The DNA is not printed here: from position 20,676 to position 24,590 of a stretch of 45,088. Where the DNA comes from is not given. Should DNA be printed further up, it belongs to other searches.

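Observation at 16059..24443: The gp16-position ejection protein is a 2794-aa polyvalent carrier of at least four enzyme-like modules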

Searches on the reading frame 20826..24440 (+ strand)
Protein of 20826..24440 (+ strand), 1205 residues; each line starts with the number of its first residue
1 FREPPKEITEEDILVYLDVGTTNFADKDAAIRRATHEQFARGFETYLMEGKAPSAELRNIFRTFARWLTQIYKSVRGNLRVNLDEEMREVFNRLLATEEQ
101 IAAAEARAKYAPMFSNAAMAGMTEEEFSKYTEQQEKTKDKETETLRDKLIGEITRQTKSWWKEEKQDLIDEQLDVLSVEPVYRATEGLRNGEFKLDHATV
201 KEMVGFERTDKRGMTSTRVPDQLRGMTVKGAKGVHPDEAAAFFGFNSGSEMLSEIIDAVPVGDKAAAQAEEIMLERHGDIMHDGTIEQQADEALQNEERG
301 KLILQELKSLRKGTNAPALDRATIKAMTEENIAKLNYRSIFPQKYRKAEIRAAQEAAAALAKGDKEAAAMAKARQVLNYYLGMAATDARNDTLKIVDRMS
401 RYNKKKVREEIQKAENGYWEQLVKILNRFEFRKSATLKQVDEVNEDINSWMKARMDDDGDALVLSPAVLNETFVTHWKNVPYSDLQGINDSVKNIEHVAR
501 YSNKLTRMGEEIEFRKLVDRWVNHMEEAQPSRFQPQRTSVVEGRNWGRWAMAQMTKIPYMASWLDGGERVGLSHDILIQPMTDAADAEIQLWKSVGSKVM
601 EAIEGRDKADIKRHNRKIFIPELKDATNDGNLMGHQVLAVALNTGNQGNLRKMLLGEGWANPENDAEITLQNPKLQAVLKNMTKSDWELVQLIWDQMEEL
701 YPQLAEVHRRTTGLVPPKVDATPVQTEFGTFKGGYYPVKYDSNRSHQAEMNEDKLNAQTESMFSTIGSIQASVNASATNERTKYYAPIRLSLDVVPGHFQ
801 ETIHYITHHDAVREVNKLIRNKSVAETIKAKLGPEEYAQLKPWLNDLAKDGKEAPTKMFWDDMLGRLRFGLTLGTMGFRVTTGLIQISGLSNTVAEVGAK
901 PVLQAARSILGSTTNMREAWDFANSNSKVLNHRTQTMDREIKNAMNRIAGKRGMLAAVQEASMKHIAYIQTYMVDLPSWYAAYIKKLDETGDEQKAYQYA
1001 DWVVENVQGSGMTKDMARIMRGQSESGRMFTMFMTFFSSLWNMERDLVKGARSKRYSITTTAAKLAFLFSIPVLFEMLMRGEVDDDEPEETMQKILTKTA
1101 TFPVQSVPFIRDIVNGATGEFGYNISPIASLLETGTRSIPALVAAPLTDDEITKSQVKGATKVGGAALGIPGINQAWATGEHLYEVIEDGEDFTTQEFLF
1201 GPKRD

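Call 11: search_protein_families(library=pfam, proteins=[window:20826-24440:+], max_evalue=10)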
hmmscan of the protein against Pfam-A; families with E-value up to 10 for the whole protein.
window:20826-24440:+ (1205 aa): 2 families
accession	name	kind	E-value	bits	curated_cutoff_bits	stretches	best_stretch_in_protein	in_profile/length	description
PF01266.30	DAO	-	0.06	13.3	27.9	1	684-726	280-321/353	FAD dependent oxidoreductase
PF19370.4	DUF5945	-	4.5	8.2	24.2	1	95-168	11-85/130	Family of unknown function (DUF5945)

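Call 27: find_homologous_proteins(query=window:20847-24440:+, max_evalue=1e-10)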
Query window:20847-24440:+ (1198 aa): 320 proteins with E <= 1e-10 among 8000 candidates; the best 120 are listed.
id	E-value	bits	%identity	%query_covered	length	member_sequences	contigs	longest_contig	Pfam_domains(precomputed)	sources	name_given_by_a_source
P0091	0.0e+0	2050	75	100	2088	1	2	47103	PF18834.7,PF00990.27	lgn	-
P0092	0.0e+0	1973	72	100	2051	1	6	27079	PF18834.7,PF13508.14,PF14542.13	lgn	-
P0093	0.0e+0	1970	72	100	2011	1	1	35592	PF18834.7,PF14542.13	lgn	-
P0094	0.0e+0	1966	72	100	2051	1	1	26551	PF18834.7,PF13508.14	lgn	-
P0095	0.0e+0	1966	72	100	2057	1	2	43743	PF18834.7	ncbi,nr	ncbi:coil containing protein [Vibrio phage 1.021.C._10N.222.51.F9]|nr:coil containing protein [Vibri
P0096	0.0e+0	1957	71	100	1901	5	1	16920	PF18834.7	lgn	-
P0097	0.0e+0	1946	69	100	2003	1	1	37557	PF18834.7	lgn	-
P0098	0.0e+0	1938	70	100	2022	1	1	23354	PF18834.7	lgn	-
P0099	0.0e+0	1918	70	100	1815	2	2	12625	PF18760.8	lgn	-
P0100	0.0e+0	1916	68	100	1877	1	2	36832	PF18834.7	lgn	-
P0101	0.0e+0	1907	69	100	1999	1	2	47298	PF18834.7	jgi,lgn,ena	-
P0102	0.0e+0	1902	68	100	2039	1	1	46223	PF18834.7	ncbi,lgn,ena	-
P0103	0.0e+0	1895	69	100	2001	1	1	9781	PF18834.7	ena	-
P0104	0.0e+0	1889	69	100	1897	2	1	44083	PF18760.8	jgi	jgi:hypothetical protein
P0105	0.0e+0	1887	69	100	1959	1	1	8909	-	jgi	jgi:hypothetical protein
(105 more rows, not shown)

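Call 52: search_solved_structures(query=A3, max_evalue=10, show_alignments=2)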
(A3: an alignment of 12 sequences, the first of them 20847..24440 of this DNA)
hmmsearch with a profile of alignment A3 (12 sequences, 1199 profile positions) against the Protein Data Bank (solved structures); distinct sequences matched with E-value up to 10: 0.

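Call 77: find_encoding_contigs(protein=P0091, flank=10000, max_places=2)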
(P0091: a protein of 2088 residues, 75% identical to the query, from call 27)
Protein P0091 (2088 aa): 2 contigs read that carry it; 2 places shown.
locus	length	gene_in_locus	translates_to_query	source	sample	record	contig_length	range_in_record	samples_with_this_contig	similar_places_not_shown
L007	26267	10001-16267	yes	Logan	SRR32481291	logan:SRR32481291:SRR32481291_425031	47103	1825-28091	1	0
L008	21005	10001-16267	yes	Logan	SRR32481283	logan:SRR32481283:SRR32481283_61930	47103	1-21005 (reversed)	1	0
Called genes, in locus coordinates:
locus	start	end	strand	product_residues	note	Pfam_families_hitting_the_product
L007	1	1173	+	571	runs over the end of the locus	PF03629:SASA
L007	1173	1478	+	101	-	-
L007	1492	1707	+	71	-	-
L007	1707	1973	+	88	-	PF25181:Phage_Bbp19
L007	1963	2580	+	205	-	-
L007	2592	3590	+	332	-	PF20911:GP7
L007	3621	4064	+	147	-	PF21190:Bbp16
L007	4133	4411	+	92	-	-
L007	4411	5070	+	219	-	-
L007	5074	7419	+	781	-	-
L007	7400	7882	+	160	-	PF11090:Phage_T7_Gp13 (weak)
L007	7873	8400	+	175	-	PF24072:T7_gp14 (weak)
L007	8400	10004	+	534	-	-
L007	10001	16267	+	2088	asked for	PF18834:LPD22, PF00990:GGDEF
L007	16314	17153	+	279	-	-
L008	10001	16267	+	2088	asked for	PF18834:LPD22, PF00990:GGDEF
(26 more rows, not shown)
